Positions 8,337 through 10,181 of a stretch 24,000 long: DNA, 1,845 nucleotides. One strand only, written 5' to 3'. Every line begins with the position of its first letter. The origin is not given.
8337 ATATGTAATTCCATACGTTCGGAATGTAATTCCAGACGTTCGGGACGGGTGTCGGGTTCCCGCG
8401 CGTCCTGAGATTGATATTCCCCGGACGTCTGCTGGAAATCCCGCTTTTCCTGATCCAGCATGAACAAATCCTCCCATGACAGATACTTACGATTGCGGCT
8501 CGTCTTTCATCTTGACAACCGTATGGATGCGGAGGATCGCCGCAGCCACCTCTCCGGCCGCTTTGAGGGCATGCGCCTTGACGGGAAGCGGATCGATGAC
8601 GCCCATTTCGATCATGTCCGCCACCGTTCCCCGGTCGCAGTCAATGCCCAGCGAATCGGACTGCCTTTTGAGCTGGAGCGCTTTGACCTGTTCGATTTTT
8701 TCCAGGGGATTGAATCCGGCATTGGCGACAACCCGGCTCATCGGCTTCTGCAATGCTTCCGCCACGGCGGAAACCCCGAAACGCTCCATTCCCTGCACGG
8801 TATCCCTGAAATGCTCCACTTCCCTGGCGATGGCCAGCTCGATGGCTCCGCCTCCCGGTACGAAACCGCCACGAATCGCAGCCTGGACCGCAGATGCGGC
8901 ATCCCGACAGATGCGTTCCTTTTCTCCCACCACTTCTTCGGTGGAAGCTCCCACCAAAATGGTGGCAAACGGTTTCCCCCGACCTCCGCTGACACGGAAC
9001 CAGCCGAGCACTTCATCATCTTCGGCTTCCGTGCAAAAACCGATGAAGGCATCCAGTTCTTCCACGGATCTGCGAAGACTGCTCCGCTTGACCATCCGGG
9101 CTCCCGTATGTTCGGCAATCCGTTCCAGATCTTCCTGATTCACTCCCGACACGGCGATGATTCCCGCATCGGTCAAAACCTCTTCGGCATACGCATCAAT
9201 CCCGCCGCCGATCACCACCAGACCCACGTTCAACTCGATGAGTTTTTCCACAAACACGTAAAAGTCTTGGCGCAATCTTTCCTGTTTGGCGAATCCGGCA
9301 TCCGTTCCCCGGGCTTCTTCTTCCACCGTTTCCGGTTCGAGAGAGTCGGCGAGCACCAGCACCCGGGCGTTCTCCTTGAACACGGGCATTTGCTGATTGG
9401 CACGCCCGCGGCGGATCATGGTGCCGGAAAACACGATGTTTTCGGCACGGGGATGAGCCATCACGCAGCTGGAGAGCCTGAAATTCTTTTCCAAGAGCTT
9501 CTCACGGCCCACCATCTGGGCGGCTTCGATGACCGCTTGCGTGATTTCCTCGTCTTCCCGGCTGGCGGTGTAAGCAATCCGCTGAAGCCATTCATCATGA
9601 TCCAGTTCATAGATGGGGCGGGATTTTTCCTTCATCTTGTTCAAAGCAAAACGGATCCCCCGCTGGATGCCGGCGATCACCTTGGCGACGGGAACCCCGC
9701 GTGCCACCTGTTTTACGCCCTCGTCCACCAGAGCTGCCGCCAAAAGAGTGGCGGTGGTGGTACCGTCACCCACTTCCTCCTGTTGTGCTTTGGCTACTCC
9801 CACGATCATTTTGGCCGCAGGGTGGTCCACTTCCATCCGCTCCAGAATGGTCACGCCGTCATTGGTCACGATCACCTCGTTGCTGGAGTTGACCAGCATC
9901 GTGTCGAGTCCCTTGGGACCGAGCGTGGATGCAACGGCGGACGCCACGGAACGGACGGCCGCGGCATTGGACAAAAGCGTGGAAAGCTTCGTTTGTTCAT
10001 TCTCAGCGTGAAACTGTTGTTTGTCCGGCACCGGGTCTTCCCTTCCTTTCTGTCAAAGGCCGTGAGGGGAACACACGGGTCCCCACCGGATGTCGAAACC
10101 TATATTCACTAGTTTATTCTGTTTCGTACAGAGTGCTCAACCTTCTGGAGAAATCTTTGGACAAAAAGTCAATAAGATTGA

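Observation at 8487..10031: Archaeal/eukaryotic-type (thermosome/CCT-like) chaperonin encoded inside a bacterial dnaK operon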

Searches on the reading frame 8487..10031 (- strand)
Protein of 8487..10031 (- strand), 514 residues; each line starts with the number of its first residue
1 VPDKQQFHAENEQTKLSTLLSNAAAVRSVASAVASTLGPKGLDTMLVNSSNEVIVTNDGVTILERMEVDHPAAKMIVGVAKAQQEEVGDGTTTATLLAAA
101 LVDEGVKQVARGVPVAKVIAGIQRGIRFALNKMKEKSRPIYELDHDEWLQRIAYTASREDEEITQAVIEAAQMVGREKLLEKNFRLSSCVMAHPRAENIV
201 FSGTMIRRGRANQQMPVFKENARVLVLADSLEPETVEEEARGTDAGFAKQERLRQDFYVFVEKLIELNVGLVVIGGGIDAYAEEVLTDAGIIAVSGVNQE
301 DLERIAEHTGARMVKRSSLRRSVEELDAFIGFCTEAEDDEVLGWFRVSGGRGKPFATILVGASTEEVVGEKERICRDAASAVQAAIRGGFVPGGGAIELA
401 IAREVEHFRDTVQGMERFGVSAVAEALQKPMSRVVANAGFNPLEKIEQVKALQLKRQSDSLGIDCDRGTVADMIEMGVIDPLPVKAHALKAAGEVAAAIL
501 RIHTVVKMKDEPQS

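Call 5: search_protein_families(library=pfam, proteins=[window:8487-10031:-])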
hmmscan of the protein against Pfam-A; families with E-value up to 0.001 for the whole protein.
window:8487-10031:- (514 aa): 1 family
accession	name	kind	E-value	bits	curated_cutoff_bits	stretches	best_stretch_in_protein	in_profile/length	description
PF00118.29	Cpn60_TCP1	-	2.8e-111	373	34.3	1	29-509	1-489/490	TCP-1/cpn60 chaperonin family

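Call 6: search_protein_families(library=ncbifam, proteins=[window:8487-10031:-], max_evalue=0.01)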
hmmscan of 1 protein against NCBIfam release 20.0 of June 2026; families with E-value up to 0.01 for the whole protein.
window:8487-10031:- (514 aa): 19 families
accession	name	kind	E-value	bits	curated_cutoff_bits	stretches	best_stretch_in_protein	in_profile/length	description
NF041082.2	thermosome_alpha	equivalog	7.7e-88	295.6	450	1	19-507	19-517/519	thermosome subunit alpha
TIGR02339.1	thermosome_arch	subfamily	8.1e-85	285.5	671.1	1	16-507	15-519/521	thermosome subunit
NF041083.2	thermosome_beta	equivalog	6.2e-83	279.6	400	1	19-507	19-518/520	thermosome subunit beta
TIGR02340.1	chap_CCT_alpha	equivalog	2.4e-68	231.2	800.2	1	20-513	15-534/536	T-complex protein 1 subunit alpha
TIGR02343.1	chap_CCT_epsi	equivalog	4.1e-66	223.7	710.5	1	14-507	24-530/532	T-complex protein 1 subunit epsilon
TIGR02345.1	chap_CCT_eta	equivalog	1.2e-63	215.2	669.2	1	16-509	17-521/523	T-complex protein 1 subunit eta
NF009487.0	PRK12849.1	subfamily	3.5e-58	197.2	352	2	25-179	18-173/543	chaperonin GroEL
TIGR02344.1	chap_CCT_gamma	equivalog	1.2e-57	195.7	553.45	1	17-507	16-521/526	T-complex protein 1 subunit gamma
TIGR02342.1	chap_CCT_delta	equivalog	1.3e-51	175.7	695.35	2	19-156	11-147/517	T-complex protein 1 subunit delta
NF000592.1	PRK00013.1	subfamily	2.1e-51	175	397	2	24-178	16-171/524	chaperonin GroEL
TIGR02348.1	GroEL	equivalog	7.1e-50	170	582.1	2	24-178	16-171/526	chaperonin GroEL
TIGR02346.1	chap_CCT_theta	equivalog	7.2e-50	169.9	455.9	1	17-509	18-520/531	T-complex protein 1 subunit theta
TIGR02341.1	chap_CCT_beta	equivalog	3.4e-49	167.8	522.15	1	12-509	13-515/519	T-complex protein 1 subunit beta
NF009488.0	PRK12850.1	subfamily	7.8e-48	163.3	475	2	26-178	20-173/544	chaperonin GroEL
TIGR02347.1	chap_CCT_zeta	equivalog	3.3e-46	157.9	587.15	1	15-507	14-524/531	T-complex protein 1 subunit zeta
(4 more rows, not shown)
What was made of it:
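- On Group II chaperonin (thermosome/CCT): Best scores are 295.6 bits against a cut-off of 450 (thermosome_alpha) and 285.5 against 671 (TIGR02339) (call 6).
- On Group I chaperonin (GroEL): 197 bits against a cut-off of 352, with split matches (call 6).
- Thermosome HMMs score above GroEL HMMs, all below their curated cut-offs (call 6). Thermosome HMMs are the best NCBIfam matches (call 6). All thermosome models score far below their cut-offs (296 vs 450-671; call 6). GroEL models give significant partial matches in the equatorial domain (197 bits in two stretches; call 6). GroEL matches are split and below cut-off (call 6).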

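Call 7: search_solved_structures(query=window:8487-10031:-, show_alignments=1, max_evalue=1e-20)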
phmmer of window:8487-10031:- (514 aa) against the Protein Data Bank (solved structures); distinct sequences matched with E-value up to 1e-20: 159 (the best 60 are shown).
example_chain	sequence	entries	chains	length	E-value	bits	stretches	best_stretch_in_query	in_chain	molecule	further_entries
9rwq_N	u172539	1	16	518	2e-168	564.2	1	2-510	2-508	Ancestral Group II Chaperonin (ACII)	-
5x9u_A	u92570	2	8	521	1.3e-120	406.6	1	12-510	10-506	Thermosome, alpha subunit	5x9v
9rwp_A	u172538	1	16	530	1.1e-84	288.1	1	20-509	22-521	Ancestral Group II Chaperonin (ACII)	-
1a6d_A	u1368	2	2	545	1.5e-63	218.5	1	18-510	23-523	THERMOSOME (ALPHA SUBUNIT)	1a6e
3j1e_A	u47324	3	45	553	4.7e-62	213.5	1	19-507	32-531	Chaperonin beta subunit | Chaperonin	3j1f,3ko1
6xhi_A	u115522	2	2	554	3e-60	207.6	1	18-507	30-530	Thermosome subunit beta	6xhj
4xcg_B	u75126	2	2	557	3e-60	207.6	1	18-507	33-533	Thermosome subunit beta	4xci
4xcd_A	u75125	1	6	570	3.3e-60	207.5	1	18-507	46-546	Thermosome subunit beta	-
1q3r_A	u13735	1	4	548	1.6e-58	201.9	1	22-509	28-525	Thermosome alpha subunit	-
1q3s_A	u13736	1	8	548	6.5e-58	199.9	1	22-509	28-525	Thermosome alpha subunit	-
1q2v_A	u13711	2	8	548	2e-57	198.3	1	22-509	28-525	Thermosome alpha subunit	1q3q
5w79_A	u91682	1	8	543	8.5e-56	192.9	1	22-507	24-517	Chaperonin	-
3j3x_A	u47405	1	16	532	2e-55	191.7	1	22-507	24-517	Chaperonin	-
3kfb_A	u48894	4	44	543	2.2e-55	191.6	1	22-507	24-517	Chaperonin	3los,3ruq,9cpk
3rus_A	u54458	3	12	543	3e-55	191.1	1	22-507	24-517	Chaperonin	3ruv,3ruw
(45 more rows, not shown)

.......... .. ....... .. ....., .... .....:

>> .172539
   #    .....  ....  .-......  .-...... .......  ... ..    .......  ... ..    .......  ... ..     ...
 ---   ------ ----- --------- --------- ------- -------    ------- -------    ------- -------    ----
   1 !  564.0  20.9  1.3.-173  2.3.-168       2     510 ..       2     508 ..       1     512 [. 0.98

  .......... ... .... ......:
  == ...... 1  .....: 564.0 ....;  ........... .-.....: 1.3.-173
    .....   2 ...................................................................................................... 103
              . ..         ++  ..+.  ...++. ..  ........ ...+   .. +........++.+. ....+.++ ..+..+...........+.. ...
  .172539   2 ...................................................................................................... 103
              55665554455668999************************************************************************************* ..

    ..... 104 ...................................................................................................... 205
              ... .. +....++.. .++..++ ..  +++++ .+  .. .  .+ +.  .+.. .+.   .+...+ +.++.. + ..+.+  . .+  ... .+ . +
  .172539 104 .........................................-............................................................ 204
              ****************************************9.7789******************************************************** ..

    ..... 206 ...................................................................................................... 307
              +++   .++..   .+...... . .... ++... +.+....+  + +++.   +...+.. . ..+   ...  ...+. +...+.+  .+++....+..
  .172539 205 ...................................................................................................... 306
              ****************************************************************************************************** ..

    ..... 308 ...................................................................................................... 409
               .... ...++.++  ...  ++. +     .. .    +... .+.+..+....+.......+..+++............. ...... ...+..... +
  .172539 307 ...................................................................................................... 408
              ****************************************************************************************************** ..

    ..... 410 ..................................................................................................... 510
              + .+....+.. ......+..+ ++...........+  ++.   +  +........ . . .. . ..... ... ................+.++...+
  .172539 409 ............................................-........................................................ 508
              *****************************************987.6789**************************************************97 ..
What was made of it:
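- On Group III chaperonin: PDB ranking agrees (call 7).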

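Call 17: find_homologous_proteins(query=window:8487-10031:-, max_evalue=1e-30)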
Query window:8487-10031:- (514 aa): 3821 proteins with E <= 1e-30 among 8000 candidates; the best 120 are listed.
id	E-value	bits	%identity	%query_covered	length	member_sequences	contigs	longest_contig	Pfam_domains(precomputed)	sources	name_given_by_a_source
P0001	1.5e-266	903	82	100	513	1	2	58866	PF00118.30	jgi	jgi:chaperonin GroEL (HSP60 family)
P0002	5.0e-250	848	77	99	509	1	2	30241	PF00118.30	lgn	-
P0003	5.1e-249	845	77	100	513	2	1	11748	PF00118.30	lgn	-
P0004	9.9e-245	831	75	100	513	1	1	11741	PF00118.30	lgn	-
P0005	2.6e-244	829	76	100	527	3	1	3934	PF00118.30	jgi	jgi:archaeal chaperonin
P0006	6.1e-242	821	78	96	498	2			PF00118.30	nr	nr:TCP-1/cpn60 chaperonin family protein [Paenactinomyces guangxiensis]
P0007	1.3e-235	801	72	99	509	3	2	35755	PF00118.30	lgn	-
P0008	6.4e-235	798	74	100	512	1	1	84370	PF00118.30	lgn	-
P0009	2.7e-232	790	71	100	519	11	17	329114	PF00118.30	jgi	jgi:chaperonin GroEL (HSP60 family)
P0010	5.5e-226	769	69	100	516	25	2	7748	PF00118.30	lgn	-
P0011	2.0e-225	767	70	100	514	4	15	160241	PF00118.30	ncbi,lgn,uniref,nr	ncbi:TCP-1/cpn60 chaperonin family protein [Thermoactinomyces daqus]|uniref:TCP-1/cpn60 chaperonin f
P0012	5.9e-222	756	70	99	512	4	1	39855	PF00118.30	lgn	-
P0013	1.6e-220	751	69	100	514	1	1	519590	PF00118.30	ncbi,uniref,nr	ncbi:TCP-1/cpn60 chaperonin family protein [Hazenella coriacea]|uniref:Chaperonin GroEL (HSP60 famil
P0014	9.4e-217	738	68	99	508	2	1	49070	PF00118.30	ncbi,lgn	ncbi:MAG: TCP-1/cpn60 chaperonin family protein [Thermoactinomyces sp.]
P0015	6.2e-216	736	68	98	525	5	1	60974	PF00118.30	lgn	-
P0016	4.3e-215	733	68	99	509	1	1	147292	PF00118.30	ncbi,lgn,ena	-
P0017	4.8e-214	730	67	99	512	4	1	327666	PF00118.30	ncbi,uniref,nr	ncbi:chaperonin GroEL (HSP60 family) [Croceifilum oryzae]|uniref:Chaperonin GroEL (HSP60 family) n=1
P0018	6.4e-214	729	67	99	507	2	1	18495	PF00118.30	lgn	-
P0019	7.8e-213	726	66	100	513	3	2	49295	PF00118.30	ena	-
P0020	1.1e-212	725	67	99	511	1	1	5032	PF00118.30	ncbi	-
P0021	1.1e-212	725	67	100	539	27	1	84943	PF00118.30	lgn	-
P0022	1.1e-212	725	66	99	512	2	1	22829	PF00118.30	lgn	-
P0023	2.6e-212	724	69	95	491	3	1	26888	PF00118.30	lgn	-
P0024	1.3e-210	718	65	100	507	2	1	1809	PF00118.30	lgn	-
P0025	2.4e-210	717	67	99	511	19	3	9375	PF00118.30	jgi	jgi:archaeal chaperonin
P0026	1.7e-207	708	66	97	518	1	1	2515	PF00118.30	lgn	-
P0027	7.4e-207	706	67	96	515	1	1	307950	PF00118.30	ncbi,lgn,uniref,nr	ncbi:chaperonin GroEL (HSP60 family) [Melghirimyces profundicolus]|uniref:Chaperonin GroEL (HSP60 fa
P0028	1.1e-206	705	64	99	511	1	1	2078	PF00118.30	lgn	-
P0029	2.1e-206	704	68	95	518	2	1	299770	PF00118.30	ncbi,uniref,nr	ncbi:thermosome-like protein [Marinithermofilum abyssi]|uniref:Thermosome-like protein n=1 Tax=Marin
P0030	1.9e-204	698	66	97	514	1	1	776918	PF00118.30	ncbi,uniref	ncbi:TCP-1/cpn60 chaperonin family protein [Salinithrix halophila]|uniref:TCP-1/cpn60 chaperonin fam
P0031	7.1e-204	696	64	96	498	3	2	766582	PF00118.30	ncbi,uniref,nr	ncbi:TCP-1/cpn60 chaperonin family protein [Hazenella sp. IB182357]|uniref:TCP-1/cpn60 chaperonin fa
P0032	3.3e-202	690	64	99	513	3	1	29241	PF00118.30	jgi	jgi:chaperonin GroEL (HSP60 family)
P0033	6.4e-201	686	64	100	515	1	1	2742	PF00118.30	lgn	-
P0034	1.1e-200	685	63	99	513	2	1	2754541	PF00118.30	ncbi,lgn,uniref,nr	ncbi:TCP-1/cpn60 chaperonin family protein [Desmospora activa]|uniref:Chaperonin GroEL (HSP60 family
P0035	3.0e-200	684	65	96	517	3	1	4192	PF00118.30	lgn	-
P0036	6.9e-200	683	64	99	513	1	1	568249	PF00118.30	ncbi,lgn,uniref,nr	ncbi:TCP-1/cpn60 chaperonin family protein [Desmospora profundinema]|uniref:Chaperonin GroEL (HSP60 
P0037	4.8e-198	677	64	96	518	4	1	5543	PF00118.30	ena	-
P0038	1.7e-194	665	71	87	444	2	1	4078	PF00118.30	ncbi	ncbi:MAG: TCP-1/cpn60 chaperonin family protein, partial [Thermoactinomyces sp.]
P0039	2.9e-193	661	61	99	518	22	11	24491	PF00118.30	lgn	-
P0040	1.1e-188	646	63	97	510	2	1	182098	PF00118.30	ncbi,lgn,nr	ncbi:TCP-1/cpn60 chaperonin family protein [Marininema halotolerans]|nr:TCP-1/cpn60 chaperonin famil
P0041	1.5e-188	645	59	99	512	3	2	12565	PF00118.30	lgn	-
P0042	2.3e-188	645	58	99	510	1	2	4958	PF00118.30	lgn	-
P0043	6.5e-188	643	59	99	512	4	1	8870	PF00118.30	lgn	-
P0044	1.2e-185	636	63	98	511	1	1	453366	PF00118.30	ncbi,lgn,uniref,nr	ncbi:Chaperonin GroEL (HSP60 family) [Marininema mesophilum]|uniref:Chaperonin GroEL (HSP60 family) 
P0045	3.5e-185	634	61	97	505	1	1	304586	PF00118.30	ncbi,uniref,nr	ncbi:TCP-1/cpn60 chaperonin family protein [Paludifilum halophilum]|uniref:Chaperonin n=1 Tax=Paludi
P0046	5.6e-185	634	57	99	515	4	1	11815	PF00118.30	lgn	-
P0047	7.6e-185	633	59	94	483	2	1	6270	PF00118.30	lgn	-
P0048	8.4e-182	623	57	99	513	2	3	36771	PF00118.30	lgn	-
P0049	1.2e-181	623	57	99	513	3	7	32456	PF00118.30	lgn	-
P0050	4.4e-181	621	56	99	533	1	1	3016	PF00118.30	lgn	-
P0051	8.7e-181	620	57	99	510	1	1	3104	PF00118.30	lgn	-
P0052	1.2e-180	619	55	99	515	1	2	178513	PF00118.30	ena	-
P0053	2.3e-175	602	56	99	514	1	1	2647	PF00118.30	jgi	jgi:archaeal chaperonin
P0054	6.0e-171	587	55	97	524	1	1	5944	PF00118.30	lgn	-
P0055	6.3e-171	587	55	100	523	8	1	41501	PF00118.30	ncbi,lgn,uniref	ncbi:TCP-1/cpn60 chaperonin family protein [Desulforamulus putei]|uniref:TCP-1/cpn60 chaperonin fami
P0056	8.5e-171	587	56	97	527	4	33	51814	PF00118.30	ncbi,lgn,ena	-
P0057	1.5e-170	586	55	99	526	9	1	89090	PF00118.30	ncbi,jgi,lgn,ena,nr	ncbi:MAG: hypothetical protein PWQ86_1041 [Bacillota bacterium]|nr:hypothetical protein [Bacillota b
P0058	2.9e-170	585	54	99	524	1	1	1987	PF00118.30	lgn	-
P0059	3.2e-170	585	55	100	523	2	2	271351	PF00118.30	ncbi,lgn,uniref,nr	ncbi:TCP-1/cpn60 chaperonin family protein [Desulforamulus hydrothermalis]|uniref:Chaperonin Cpn60/T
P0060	7.7e-170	584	54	100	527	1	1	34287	PF00118.30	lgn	-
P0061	1.9e-169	582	56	97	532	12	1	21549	PF00118.30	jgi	-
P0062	2.6e-169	582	54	100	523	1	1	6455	PF00118.30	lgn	-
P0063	3.2e-169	582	56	97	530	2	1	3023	PF00118.30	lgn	-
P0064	4.1e-169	581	55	97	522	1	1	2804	PF00118.30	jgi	jgi:chaperonin GroEL (HSP60 family)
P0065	5.3e-169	581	55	99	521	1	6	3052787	PF00118.30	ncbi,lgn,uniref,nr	ncbi:chaperonin Cpn60/TCP-1 [Desulfotomaculum nigrificans CO-1-SRB]|uniref:Chaperonin Cpn60/TCP-1 n=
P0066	5.5e-169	581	54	97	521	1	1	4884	PF00118.30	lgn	-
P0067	6.4e-169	581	55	97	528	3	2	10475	PF00118.30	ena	-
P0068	7.0e-169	581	55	96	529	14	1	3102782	PF00118.30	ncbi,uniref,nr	ncbi:60 kDa chaperonin [Koleobacter methoxysyntrophicus]|uniref:60 kDa chaperonin n=1 Tax=Koleobacte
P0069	7.9e-169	580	54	99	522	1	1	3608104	PF00118.30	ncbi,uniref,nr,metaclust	ncbi:chaperonin Cpn60/TCP-1 [Desulforamulus reducens MI-1]|uniref:Chaperonin Cpn60/TCP-1 n=1 Tax=Des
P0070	1.5e-168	580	55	100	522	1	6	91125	PF00118.30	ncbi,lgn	-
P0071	1.5e-168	579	54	99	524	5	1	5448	PF00118.30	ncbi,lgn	ncbi:MAG: TCP-1/cpn60 chaperonin family protein [Bacillota bacterium]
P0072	3.6e-168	578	55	97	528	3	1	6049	PF00118.30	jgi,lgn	jgi:chaperonin GroEL (HSP60 family)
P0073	3.8e-168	578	54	97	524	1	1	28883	PF00118.30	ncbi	-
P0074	4.3e-168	578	54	97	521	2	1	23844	PF00118.30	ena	-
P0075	4.9e-168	578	54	99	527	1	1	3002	PF00118.30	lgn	-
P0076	4.9e-168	578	54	97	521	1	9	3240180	PF00118.30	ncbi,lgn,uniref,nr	ncbi:TCP-1/cpn60 chaperonin family protein [Desulforamulus ferrireducens]|uniref:Chaperonin n=1 Tax=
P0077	5.9e-168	578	55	97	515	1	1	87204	PF00118.30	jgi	-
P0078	1.3e-167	576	54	99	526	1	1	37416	PF00118.30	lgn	-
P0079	1.4e-167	576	53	100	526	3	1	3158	PF00118.30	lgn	-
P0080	1.4e-167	576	55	97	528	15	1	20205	PF00118.30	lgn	-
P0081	1.7e-167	576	55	97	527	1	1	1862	PF00118.30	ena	-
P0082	1.7e-167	576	54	100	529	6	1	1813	PF00118.30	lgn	-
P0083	1.8e-167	576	56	96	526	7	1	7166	PF00118.30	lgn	-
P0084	2.0e-167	576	53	100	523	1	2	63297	PF00118.30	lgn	-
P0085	2.2e-167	576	55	97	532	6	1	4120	PF00118.30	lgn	-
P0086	2.3e-167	576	54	97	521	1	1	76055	PF00118.30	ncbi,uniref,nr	ncbi:TCP-1/cpn60 chaperonin family protein [Desulforamulus aquiferis]|uniref:TCP-1/cpn60 chaperonin 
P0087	3.6e-167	575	54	97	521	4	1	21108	PF00118.30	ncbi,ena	-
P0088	3.7e-167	575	53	100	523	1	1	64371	PF00118.30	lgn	-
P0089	4.5e-167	575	55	97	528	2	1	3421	PF00118.30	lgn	-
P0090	5.2e-167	574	55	97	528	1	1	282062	PF00118.30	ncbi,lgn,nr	ncbi:MAG: TCP-1/cpn60 chaperonin family protein [Thermosediminibacteraceae bacterium]|nr:TCP-1/cpn60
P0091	5.4e-167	574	53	100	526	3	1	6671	PF00118.30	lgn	-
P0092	5.6e-167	574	54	98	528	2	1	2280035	PF00118.30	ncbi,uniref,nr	ncbi:TCP-1/cpn60 chaperonin family protein [Thermosediminibacter oceani]|uniref:Chaperonin Cpn60/TCP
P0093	5.6e-167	574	55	99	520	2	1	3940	PF00118.30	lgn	-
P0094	6.0e-167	574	54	97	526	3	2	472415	PF00118.30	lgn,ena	-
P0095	6.9e-167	574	54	99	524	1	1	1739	PF00118.30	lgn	-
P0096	7.3e-167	574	54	99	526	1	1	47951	PF00118.30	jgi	jgi:chaperonin GroEL (HSP60 family)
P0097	1.0e-166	574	54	96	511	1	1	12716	PF00118.30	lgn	-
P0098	1.1e-166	573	54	97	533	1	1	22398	PF00118.30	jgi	jgi:chaperonin GroEL (HSP60 family)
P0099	1.2e-166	573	55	99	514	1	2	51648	PF00118.30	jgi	jgi:archaeal chaperonin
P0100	1.3e-166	573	53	99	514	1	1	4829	PF00118.30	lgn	-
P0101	1.4e-166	573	54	97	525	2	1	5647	PF00118.30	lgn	-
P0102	1.9e-166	573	55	97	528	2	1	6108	PF00118.30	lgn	-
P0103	2.1e-166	572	55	96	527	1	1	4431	PF00118.30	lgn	-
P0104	2.5e-166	572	55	97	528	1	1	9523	PF00118.30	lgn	-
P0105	2.8e-166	572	53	100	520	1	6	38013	PF00118.30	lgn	-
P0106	2.9e-166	572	54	97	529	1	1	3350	PF00118.30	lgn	-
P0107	3.6e-166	572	54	98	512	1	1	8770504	PF00118.30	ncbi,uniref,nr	ncbi:TCP-1/cpn60 chaperonin family protein [Paenibacillus hamazuiensis]|uniref:TCP-1/cpn60 chaperoni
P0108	3.7e-166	572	54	97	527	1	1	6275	PF00118.30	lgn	-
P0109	3.8e-166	572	54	99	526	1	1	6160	PF00118.30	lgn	-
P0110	3.8e-166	572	54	99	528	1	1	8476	PF00118.30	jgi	jgi:chaperonin GroEL (HSP60 family)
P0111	3.9e-166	572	53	99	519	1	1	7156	PF00118.30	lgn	-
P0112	4.0e-166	572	53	97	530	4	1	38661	PF00118.30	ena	-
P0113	4.1e-166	572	55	96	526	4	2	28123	PF00118.30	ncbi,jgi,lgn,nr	ncbi:MAG: chaperonin [Firmicutes bacterium]|jgi:chaperonin GroEL (HSP60 family)|nr:chaperonin [Bacil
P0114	4.5e-166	571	54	99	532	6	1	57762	PF00118.30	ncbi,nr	ncbi:MAG TPA: chaperonin [Firmicutes bacterium]|nr:chaperonin [Candidatus Fermentithermobacillaceae 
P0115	4.7e-166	571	54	97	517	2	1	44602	PF00118.30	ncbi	ncbi:TCP-1/cpn60 chaperonin family protein [Thermovenabulum gondwanense]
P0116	5.0e-166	571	55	98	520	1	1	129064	PF00118.30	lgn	-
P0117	7.2e-166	571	54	97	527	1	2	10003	PF00118.30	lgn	-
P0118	9.3e-166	570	54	99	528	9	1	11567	PF00118.30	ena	-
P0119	1.1e-165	570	54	99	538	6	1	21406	PF00118.30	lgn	-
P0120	1.3e-165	570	54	97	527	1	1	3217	PF00118.30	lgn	-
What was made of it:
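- Tried and rejected: The window protein is not on record, so the source organism is only inferred from relatives (call 17).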

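Call 49: predict_structure(alignment_id=A1)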
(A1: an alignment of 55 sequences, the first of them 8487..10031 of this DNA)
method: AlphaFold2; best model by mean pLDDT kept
length: 514 residues; sequences in the alignment: 55
mean_pLDDT: 90.5   pTM: 0.84
mean pLDDT of the five models: 90.5, 89.5, 89.4, 88.4, 86.2
residues with pLDDT >= 90: 360; 70-90: 138; 50-70: 7; < 50: 9
segments of 3 or more residues with pLDDT < 50: 1-9
pLDDT, mean of each block of 10 residues (from residue 1): 42 79 94 89 89 87 90 92 88 95 96 96 98 95 84 90 94 93 92 89 90 90 95 83 81 88 89 94 92 93 94 91 89 93 91 93 82 92 95 96 96 95 97 94 95 95 95 93 96 96 84 71
secondary structure, 60 per line:
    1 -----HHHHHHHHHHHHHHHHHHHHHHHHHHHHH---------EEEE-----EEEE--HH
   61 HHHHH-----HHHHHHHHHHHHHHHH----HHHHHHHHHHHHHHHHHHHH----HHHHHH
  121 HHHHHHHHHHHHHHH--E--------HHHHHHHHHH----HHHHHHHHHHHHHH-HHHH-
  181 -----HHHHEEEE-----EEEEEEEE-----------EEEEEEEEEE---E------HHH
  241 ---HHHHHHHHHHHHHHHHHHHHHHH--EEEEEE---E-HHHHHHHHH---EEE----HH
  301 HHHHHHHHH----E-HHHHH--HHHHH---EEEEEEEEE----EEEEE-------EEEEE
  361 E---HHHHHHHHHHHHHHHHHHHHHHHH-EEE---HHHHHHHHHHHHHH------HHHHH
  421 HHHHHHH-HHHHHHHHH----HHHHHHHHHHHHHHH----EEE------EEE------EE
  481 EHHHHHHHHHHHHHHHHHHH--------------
elements in order: H6-34 E44-47 E53-56 H59-65 H71-86 H91-110 H115-135 H147-156 H161-174 H176-179 H186-189 E190-193 E199-206 E218-227 H244-266 E269-274 H280-288 E292-294 H299-309 H316-320 H323-327 E331-339 E344-348 E356-361 H365-388 E390-392 H396-409 H416-427 H429-437 H442-456 E461-463 E470-472 E479-481 H482-500
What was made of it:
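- On Group III chaperonin: The model shows helix 244-266 preceded by a protruding loop and short helix (call 49).
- AF2 model pLDDT 90.5, pTM 0.84 (call 49).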
